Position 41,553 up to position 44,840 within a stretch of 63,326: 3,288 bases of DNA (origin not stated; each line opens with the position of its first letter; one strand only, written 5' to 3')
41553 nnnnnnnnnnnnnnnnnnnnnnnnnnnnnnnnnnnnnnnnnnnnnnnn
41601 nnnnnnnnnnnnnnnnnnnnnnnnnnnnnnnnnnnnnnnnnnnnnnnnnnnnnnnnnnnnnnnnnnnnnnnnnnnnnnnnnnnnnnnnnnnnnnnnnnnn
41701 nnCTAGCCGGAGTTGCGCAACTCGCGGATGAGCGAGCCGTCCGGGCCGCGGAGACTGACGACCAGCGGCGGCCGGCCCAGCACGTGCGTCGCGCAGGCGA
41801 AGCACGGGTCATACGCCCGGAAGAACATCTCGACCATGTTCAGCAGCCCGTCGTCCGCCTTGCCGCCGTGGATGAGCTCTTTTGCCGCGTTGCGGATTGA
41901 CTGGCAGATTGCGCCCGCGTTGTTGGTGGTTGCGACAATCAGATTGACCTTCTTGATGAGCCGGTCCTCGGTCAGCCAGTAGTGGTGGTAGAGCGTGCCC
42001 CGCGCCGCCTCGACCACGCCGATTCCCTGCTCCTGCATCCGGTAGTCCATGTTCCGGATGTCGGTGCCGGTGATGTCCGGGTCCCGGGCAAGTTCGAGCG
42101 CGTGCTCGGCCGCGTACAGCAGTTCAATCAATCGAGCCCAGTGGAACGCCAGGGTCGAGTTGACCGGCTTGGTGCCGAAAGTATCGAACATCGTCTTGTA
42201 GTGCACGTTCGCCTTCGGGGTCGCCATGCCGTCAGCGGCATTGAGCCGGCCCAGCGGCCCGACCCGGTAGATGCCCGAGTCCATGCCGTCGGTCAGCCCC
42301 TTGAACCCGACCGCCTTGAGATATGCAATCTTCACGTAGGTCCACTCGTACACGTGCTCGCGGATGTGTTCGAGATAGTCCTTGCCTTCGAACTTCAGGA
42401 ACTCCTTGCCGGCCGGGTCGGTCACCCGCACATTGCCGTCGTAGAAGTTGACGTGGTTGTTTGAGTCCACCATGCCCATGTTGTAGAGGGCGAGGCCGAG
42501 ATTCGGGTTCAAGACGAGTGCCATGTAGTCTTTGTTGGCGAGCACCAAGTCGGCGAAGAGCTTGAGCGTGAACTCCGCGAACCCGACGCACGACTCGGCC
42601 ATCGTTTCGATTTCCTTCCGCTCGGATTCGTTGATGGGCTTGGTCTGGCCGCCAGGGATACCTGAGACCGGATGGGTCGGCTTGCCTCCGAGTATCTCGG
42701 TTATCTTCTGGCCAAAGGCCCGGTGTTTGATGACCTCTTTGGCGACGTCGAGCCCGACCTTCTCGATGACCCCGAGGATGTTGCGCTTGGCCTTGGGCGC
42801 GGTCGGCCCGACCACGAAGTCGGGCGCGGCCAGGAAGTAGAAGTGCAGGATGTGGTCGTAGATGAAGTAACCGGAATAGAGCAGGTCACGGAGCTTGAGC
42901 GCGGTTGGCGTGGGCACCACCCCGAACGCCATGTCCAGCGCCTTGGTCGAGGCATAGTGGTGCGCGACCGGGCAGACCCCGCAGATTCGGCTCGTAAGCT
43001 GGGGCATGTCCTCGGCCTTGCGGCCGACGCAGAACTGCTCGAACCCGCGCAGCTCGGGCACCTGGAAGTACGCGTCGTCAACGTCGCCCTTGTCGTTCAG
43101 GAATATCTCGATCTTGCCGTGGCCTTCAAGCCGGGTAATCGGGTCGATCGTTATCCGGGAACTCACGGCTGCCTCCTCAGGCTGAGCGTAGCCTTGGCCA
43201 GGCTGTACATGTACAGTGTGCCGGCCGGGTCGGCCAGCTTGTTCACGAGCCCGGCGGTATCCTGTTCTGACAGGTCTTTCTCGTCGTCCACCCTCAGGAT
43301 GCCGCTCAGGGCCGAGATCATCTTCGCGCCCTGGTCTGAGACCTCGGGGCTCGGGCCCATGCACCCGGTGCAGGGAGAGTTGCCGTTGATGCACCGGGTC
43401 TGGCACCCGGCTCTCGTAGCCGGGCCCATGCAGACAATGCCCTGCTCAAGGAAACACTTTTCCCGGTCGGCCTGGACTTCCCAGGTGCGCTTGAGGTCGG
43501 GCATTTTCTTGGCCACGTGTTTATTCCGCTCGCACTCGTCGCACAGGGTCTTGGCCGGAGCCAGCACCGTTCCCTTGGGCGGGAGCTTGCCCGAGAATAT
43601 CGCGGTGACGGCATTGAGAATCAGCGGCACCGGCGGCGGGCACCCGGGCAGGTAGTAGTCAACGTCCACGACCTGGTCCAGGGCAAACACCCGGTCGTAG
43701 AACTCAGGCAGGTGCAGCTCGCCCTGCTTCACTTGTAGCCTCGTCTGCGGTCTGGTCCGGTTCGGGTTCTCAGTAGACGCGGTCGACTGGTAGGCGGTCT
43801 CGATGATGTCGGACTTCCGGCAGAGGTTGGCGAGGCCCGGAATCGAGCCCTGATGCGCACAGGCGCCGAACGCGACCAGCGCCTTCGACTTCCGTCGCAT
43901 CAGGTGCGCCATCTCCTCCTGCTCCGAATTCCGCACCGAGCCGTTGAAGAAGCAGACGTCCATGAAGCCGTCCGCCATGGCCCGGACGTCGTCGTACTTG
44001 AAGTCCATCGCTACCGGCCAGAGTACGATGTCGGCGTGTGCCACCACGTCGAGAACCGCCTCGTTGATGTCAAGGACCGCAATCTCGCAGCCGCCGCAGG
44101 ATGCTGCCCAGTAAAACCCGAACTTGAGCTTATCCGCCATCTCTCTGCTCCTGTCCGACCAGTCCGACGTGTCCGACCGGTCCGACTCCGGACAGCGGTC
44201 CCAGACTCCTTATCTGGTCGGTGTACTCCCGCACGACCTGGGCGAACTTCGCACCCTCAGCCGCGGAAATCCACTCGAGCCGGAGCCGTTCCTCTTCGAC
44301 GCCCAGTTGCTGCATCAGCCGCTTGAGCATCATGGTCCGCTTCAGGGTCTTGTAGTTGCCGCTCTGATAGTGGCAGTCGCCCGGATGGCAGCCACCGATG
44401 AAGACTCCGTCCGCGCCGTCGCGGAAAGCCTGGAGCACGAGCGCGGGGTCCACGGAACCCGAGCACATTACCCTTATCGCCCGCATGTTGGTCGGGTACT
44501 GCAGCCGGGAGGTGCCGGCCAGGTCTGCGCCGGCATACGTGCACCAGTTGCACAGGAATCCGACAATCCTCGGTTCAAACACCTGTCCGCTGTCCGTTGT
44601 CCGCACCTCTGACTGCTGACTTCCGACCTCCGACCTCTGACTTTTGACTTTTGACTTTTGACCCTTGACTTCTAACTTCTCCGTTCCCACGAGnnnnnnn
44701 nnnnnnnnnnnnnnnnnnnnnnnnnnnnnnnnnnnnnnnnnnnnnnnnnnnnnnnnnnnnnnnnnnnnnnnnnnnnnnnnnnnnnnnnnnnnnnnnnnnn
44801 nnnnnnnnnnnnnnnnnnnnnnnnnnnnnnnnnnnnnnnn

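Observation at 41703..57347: Eleven-gene Hdr/Flx/Mvh supercluster combining two NAD(P)H modules, an FrhB-like module and a [NiFe] hydrogenase, with no HdrB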

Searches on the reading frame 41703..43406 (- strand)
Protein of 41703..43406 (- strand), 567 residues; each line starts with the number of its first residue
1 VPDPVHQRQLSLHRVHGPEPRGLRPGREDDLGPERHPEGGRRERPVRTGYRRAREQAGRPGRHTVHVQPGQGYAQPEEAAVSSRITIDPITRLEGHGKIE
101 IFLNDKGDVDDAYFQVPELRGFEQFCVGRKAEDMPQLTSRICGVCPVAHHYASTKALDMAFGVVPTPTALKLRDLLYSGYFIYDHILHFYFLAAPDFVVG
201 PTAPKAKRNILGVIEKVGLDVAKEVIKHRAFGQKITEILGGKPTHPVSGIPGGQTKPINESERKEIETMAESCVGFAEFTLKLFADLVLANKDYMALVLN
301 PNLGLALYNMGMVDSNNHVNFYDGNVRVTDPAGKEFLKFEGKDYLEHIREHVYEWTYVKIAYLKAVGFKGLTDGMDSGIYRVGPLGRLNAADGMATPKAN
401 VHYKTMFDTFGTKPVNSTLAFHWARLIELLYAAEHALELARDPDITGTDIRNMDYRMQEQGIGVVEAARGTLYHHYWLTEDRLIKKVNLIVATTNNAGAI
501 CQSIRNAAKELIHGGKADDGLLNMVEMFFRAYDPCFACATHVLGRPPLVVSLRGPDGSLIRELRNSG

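Call 5: search_protein_families(library=pfam, proteins=[window:41703-43406:-], max_evalue=0.001)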
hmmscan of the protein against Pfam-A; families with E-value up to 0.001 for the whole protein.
window:41703-43406:- (567 aa): 1 family
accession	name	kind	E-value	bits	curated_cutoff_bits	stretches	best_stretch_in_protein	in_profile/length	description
PF00374.24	NiFeSe_Hases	-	5.8e-40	138.1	25.8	2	120-203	1-84/508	Nickel-dependent hydrogenase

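Call 30: search_solved_structures(query=window:41703-43166:-, max_evalue=1e-10)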
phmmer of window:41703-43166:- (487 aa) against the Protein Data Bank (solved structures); distinct sequences matched with E-value up to 1e-10: 68 (the best 60 are shown).
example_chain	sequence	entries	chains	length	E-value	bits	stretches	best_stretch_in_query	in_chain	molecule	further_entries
7t2r_D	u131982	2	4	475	6.7e-118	397.7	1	4-483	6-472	NiFe hydrogenase large subunit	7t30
5odc_F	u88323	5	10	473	4e-108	365.5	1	4-472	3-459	Methyl-viologen reducing hydrogenase subunit A | Methyl-viologen reducing hydrogenase, subunit A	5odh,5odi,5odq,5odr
9sw2_F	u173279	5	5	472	2.5e-104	353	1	4-473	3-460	F420-non-reducing hydrogenase subunit A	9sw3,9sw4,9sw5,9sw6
9sfi_g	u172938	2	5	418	7e-104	351.5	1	4-429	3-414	Coenzyme F420-reducing hydrogenase, alpha subunit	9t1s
5xf9_D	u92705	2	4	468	3.7e-96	326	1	3-461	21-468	NAD-reducing hydrogenase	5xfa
5jsu_B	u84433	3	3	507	2.6e-39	138.5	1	4-178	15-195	Periplasmic [NiFeSe] hydrogenase, large subunit, selenocysteine-containing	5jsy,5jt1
5jsh_B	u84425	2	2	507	8.5e-38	133.5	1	4-178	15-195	Periplasmic [NiFeSe] hydrogenase, large subunit, selenocysteine-containing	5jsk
6z8o_B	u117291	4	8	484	7.8e-37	130.4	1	4-179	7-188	Periplasmic [NiFeSe] hydrogenase, large subunit, selenocysteine-containing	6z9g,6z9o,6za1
6ru9_B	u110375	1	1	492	8.3e-37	130.3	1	4-179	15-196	Periplasmic [NiFeSe] hydrogenase, large subunit, selenocysteine-containing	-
6z8m_B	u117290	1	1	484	2e-36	129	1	4-179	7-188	Periplasmic [NiFeSe] hydrogenase, large subunit, selenocysteine-containing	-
6rtp_B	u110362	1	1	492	2.1e-36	128.9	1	4-179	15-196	Periplasmic [NiFeSe] hydrogenase, large subunit, selenocysteine-containing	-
6ruc_B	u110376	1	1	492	2.2e-36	128.9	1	4-179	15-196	Periplasmic [NiFeSe] hydrogenase, large subunit, selenocysteine-containing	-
3ze6_B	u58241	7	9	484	2.8e-36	128.5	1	4-179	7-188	PERIPLASMIC [NIFESE] HYDROGENASE, LARGE SUBUNIT, SELENOCYS SELENOCYSTEINE-CONTAINING | PERIPLASMIC [NIFESE] HYDROGENASE, LARGE SUBUNIT, SELENOCYSTEINE-CONTAININ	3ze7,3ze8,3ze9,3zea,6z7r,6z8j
2wpn_B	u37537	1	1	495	3e-36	128.4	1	4-179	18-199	PERIPLASMIC [NIFESE] HYDROGENASE, LARGE SUBUNIT, SELENOCYSTEINE-CONTAINING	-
9nez_D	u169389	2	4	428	9e-35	123.6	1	5-463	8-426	Sulfhydrogenase 1 subunit alpha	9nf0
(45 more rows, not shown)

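Call 48: search_protein_families(library=ncbifam, proteins=[window:41703-43166:-], max_evalue=1e-10)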
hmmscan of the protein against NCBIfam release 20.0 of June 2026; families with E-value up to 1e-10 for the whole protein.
window:41703-43166:- (487 aa): 8 families
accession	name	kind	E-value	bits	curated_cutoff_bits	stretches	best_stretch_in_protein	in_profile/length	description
NF041785.2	VhuA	equivalog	3.6e-119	398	800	1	3-432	2-417/418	F420-non-reducing hydrogenase Vhu subunit A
NF033181.1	NiFeSe_hydrog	equivalog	9.1e-56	189.8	600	2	3-124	2-122/507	nickel-dependent hydrogenase large subunit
NF040828.1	sulfhyd_ShyA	equivalog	1.6e-52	178.8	700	2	5-207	3-197/415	NAD(P)-dependent hydrogenase/sulfhydrogenase 2 subunit alpha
NF045518.1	H2_NiFeSe_large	exception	3.6e-51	174.5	780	1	4-463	3-482/485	NiFeSe hydrogenase large subunit HysA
TIGR03295.1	frhA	equivalog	4e-46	157.8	392.5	1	1-463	1-397/412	coenzyme F420 hydrogenase subunit alpha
NF040832.1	sulfhyd_HydA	equivalog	1.1e-42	146.7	880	1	4-462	4-423/426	NADPH-dependent hydrogenase/sulfhydrogenase 1 subunit alpha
NF007778.0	PRK10467.1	equivalog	1.8e-28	99.2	969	1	1-142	1-145/567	hydrogenase 2 large subunit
NF007550.0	PRK10170.1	equivalog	2.5e-25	88.9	1101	1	3-125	17-139/597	Ni/Fe-hydrogenase large subunit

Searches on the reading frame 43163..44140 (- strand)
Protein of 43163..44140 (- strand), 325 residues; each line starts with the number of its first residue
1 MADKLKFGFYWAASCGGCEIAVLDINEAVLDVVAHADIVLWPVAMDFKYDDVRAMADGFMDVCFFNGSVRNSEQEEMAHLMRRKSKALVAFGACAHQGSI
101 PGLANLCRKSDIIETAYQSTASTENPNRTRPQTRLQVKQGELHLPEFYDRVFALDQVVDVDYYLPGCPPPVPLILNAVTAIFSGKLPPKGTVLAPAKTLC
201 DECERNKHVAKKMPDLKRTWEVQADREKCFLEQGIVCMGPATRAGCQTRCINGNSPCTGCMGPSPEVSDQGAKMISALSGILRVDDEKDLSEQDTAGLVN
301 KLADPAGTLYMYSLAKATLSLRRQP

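Call 4: search_protein_families(library=pfam, proteins=[window:43163-44140:-], max_evalue=0.001)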
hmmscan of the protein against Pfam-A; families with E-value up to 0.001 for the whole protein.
window:43163-44140:- (325 aa): 1 family
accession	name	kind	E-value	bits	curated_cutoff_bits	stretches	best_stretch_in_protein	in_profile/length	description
PF01058.29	Oxidored_q6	-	1.1e-21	77.3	27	1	15-180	1-127/128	NADH ubiquinone oxidoreductase, 20 Kd subunit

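Call 48: search_protein_families(library=ncbifam, proteins=[window:43163-44140:-], max_evalue=1e-10)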
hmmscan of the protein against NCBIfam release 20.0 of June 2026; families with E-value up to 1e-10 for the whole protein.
window:43163-44140:- (325 aa): 4 families
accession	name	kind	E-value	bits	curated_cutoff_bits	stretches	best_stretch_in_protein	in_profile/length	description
NF045875.1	F420_non_VhuG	exception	1.5e-60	204.9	450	1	1-306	1-278/286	F420-non-reducing hydrogenase subunit VhuG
NF040836.1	sulfhyd_HydD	equivalog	4.7e-21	75.1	500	1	3-131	4-125/261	NADPH-dependent hydrogenase/sulfhydrogenase 1 subunit delta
NF040831.1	sulfhyd_ShyD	equivalog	6.5e-17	61.9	460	0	5-121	1-109/240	NAD(P)-dependent hydrogenase/sulfhydrogenase 2 subunit delta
TIGR03294.1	FrhG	equivalog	2.4e-12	47.1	245.5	0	6-103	3-96/228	coenzyme F420 hydrogenase subunit gamma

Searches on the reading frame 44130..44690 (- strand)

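Call 4: search_protein_families(library=pfam, proteins=[window:44130-44690:-], max_evalue=0.001)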
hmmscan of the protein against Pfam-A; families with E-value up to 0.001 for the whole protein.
window:44130-44690:- (186 aa): 1 family
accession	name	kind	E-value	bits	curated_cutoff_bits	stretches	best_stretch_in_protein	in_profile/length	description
PF02662.21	FlpD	-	2.6e-55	186.1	22.3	1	42-164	1-123/123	Methyl-viologen-reducing hydrogenase, delta subunit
